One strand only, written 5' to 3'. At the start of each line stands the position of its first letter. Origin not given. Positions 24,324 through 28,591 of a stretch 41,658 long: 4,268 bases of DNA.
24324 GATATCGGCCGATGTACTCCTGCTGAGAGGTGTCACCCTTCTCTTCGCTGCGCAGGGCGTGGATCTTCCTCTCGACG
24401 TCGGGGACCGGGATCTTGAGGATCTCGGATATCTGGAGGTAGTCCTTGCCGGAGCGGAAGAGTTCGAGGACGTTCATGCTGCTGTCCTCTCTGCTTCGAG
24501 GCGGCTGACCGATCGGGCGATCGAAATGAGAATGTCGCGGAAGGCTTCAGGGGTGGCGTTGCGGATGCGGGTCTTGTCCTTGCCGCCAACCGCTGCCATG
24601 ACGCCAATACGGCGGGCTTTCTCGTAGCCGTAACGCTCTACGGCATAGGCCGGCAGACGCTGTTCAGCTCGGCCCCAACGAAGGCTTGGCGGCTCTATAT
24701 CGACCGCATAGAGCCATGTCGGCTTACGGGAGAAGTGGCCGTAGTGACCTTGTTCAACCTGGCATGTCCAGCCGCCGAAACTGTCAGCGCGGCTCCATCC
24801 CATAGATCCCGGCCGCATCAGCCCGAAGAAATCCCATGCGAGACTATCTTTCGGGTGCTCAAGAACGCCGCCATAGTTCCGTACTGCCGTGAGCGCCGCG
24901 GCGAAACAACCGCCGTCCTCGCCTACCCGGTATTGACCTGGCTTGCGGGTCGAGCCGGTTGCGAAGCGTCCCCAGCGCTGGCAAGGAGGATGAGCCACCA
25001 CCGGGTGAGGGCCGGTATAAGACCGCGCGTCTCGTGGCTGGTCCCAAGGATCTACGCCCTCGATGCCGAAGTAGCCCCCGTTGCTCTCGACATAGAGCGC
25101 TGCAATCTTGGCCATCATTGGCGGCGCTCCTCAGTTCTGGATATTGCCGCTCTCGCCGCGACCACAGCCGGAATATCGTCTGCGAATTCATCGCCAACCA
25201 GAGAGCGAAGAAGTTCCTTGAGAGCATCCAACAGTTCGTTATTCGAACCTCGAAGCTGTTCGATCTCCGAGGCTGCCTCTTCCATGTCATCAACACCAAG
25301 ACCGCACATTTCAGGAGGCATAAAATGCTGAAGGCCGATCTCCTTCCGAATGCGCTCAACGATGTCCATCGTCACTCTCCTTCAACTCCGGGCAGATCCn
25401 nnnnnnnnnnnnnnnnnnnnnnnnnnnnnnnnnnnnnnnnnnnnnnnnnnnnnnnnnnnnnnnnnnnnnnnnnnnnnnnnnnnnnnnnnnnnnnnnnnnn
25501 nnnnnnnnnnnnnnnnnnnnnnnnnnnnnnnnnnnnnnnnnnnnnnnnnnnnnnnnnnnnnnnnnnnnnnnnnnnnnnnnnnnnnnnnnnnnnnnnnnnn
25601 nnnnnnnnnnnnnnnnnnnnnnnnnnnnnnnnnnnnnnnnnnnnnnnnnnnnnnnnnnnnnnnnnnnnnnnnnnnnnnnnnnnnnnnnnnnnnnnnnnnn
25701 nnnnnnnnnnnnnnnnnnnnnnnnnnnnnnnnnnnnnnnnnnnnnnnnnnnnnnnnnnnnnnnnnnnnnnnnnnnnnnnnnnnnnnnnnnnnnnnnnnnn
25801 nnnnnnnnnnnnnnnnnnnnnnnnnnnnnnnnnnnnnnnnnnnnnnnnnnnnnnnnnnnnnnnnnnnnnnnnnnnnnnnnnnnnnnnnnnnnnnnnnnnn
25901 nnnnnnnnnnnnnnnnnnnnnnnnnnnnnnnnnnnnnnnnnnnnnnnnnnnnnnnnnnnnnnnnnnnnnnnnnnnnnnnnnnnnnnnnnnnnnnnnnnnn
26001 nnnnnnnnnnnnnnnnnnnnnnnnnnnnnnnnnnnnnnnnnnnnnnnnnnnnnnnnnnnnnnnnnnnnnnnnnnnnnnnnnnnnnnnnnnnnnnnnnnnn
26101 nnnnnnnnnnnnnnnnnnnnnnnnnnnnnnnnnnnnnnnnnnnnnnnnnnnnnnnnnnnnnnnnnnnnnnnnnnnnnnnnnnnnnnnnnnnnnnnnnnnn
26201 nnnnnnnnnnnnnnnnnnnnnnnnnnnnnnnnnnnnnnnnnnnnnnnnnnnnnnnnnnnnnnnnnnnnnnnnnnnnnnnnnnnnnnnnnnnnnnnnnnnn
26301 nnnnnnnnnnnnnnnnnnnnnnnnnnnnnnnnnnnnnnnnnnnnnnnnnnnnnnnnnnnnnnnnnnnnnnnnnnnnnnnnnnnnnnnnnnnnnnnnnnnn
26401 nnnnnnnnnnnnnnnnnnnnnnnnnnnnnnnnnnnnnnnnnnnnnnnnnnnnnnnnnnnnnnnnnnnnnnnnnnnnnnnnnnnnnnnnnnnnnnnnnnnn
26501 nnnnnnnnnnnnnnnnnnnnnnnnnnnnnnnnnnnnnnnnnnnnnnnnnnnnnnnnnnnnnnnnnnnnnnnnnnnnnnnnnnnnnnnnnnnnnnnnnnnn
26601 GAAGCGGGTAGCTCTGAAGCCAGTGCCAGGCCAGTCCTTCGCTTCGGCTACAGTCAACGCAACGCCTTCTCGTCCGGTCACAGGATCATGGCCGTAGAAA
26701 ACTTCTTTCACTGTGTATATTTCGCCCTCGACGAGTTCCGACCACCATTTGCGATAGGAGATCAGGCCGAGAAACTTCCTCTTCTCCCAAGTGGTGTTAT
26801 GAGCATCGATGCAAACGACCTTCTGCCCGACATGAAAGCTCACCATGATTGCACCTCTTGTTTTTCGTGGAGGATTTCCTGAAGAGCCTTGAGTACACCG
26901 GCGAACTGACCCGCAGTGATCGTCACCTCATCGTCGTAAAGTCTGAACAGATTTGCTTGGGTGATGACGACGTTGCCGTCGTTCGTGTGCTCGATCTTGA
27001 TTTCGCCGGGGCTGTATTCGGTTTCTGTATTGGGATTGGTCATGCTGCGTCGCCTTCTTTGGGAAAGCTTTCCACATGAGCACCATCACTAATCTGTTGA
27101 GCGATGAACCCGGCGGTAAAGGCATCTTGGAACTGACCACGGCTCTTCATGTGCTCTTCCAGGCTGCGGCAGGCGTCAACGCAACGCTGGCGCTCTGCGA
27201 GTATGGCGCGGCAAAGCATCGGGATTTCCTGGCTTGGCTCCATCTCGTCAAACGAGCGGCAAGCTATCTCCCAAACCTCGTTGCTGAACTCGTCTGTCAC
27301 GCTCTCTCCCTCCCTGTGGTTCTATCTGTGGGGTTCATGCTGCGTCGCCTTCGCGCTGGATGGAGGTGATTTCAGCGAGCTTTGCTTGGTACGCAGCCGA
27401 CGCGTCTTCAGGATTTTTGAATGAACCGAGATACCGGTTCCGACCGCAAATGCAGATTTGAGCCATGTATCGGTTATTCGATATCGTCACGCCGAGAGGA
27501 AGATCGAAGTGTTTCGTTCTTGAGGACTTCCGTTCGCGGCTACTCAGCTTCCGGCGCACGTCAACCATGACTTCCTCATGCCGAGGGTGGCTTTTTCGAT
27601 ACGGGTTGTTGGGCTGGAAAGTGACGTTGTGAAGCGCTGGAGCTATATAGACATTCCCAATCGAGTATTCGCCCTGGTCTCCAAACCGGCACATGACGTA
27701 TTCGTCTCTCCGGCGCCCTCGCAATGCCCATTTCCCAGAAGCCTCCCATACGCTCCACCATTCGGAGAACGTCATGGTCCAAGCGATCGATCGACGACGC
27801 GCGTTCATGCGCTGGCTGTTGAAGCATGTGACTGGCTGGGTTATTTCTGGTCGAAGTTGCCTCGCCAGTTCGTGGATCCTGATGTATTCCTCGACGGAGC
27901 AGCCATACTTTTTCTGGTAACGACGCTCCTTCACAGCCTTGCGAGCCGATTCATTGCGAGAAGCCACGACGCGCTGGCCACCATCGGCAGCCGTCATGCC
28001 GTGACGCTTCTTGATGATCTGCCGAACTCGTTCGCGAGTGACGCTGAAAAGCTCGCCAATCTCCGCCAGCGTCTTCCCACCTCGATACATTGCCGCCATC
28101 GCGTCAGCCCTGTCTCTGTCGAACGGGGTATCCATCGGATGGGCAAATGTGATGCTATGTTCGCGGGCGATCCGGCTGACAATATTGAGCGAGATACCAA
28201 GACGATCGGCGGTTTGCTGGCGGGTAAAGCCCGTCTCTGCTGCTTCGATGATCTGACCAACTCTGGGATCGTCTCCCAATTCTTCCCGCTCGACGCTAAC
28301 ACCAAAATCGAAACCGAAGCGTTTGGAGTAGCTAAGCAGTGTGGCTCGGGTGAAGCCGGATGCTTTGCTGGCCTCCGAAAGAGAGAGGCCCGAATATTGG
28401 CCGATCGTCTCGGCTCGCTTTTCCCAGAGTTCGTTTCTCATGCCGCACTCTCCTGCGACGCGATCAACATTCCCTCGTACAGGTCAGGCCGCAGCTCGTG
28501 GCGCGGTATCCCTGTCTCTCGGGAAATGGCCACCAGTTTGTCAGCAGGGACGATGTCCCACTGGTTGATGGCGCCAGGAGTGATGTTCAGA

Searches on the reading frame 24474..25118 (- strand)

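Call 34: search_protein_families(library=phrogs, proteins=[window:24474-25118:-], max_evalue=0.001)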
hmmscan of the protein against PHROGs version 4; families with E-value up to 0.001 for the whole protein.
window:24474-25118:- (214 aa): 1 family
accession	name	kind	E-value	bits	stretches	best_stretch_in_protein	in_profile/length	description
phrog_12600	-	unknown function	9.8e-68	228.6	1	2-212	1-202/203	-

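Call 51: search_protein_families(library=pfam, proteins=[window:24474-25118:-], max_evalue=0.01)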
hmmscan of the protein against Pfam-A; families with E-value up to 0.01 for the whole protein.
window:24474-25118:- (214 aa): 0 families

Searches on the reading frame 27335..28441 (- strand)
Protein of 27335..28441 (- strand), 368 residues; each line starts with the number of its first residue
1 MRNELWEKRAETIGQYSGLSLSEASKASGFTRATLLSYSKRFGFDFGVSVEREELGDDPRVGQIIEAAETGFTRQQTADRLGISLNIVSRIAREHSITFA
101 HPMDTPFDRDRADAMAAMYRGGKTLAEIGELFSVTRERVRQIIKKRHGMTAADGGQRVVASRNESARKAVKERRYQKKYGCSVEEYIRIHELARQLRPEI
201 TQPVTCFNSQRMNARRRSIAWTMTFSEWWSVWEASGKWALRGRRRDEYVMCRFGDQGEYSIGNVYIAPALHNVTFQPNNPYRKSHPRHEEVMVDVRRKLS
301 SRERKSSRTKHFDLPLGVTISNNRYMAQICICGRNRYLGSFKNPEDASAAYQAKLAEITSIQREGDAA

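Call 11: search_protein_families(library=pfam, proteins=[window:27335-28441:-], max_evalue=0.1)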
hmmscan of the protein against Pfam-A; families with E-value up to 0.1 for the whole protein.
window:27335-28441:- (368 aa): 12 families
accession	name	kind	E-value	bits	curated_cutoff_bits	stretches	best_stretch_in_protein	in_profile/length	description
PF13384.12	HTH_23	-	1.4e-11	44.2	24.6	2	63-93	9-39/50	Homeodomain-like domain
PF04545.22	Sigma70_r4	-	7.1e-10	38.7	24.1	1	118-145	16-43/50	Sigma-70, region 4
PF13518.12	HTH_28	-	0.00012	22.5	25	1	119-145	9-35/52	Helix-turn-helix domain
PF01381.28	HTH_3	-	0.00094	19.6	23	0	71-95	9-33/55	Helix-turn-helix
PF15978.11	TnsD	-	0.0023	17.5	32.4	0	5-41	186-222/355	Tn7-like transposition protein D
PF13560.12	HTH_31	-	0.0056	17.4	27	0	69-91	12-34/64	Helix-turn-helix domain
PF02796.21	HTH_7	-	0.0062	17.1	23.8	0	109-139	8-38/45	Helix-turn-helix domain of resolvase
PF21531.3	Rv2175c_wHTH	-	0.013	15.9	27.1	0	124-159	17-52/57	DNA-binding protein Rv2175c, wHTH domain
PF13545.12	HTH_Crp_2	-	0.021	15.2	27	0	70-94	21-45/70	Crp-like helix-turn-helix domain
PF02954.25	HTH_8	-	0.023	14.9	22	0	68-86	15-33/42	Bacterial regulatory protein, Fis family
PF20432.4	Xre-like-HTH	-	0.054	14.2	25.8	0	12-38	17-42/63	Antitoxin Xre-like helix-turn-helix domain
PF08281.18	Sigma70_r4_2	-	0.091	12.9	25.7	0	112-143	16-47/54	Sigma-70, region 4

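Call 31: search_protein_families(library=phrogs, proteins=[window:27335-28441:-], max_evalue=0.01)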
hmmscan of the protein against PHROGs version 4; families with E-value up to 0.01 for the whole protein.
window:27335-28441:- (368 aa): 15 families
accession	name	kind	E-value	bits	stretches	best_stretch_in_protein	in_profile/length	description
phrog_16521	-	unknown function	8.4e-22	79.2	1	205-310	9-113/178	-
phrog_9129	-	unknown function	1.7e-10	42.2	1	19-100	86-177/184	-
phrog_953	-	DNA, RNA and nucleotide metabolism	2.4e-10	41.3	1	309-355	309-358/420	HNH endonuclease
phrog_374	-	DNA, RNA and nucleotide metabolism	1.8e-07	31.3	1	237-354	314-402/617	HNH endonuclease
phrog_99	-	DNA, RNA and nucleotide metabolism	2e-07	32.1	1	316-357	216-258/383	HNH endonuclease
phrog_323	-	transcription regulation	2e-07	31.9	1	64-178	157-290/319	transcriptional regulator, D5-like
phrog_3855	-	DNA, RNA and nucleotide metabolism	2.7e-06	28.8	1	41-93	49-101/115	HTH DNA binding protein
phrog_8446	-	DNA, RNA and nucleotide metabolism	2.3e-05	25.1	1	70-149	27-98/211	HNH endonuclease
phrog_125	-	DNA, RNA and nucleotide metabolism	0.00097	19.7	0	54-99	167-207/254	DNA invertase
phrog_686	-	DNA, RNA and nucleotide metabolism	0.0014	19.9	0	117-145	44-71/76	HTH DNA binding protein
phrog_351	-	transcription regulation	0.002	17.7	1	122-177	694-746/928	RNA polymerase sigma factor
phrog_20467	-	DNA, RNA and nucleotide metabolism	0.0024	18.7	0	58-94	65-101/112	HNH endonuclease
phrog_6223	-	transcription regulation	0.0047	18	0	63-93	9-39/73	transcriptional repressor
phrog_6156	-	DNA, RNA and nucleotide metabolism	0.0061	16.9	0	113-161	192-239/261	endonuclease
phrog_59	-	DNA, RNA and nucleotide metabolism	0.0091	16.4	0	72-191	247-350/423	HNH endonuclease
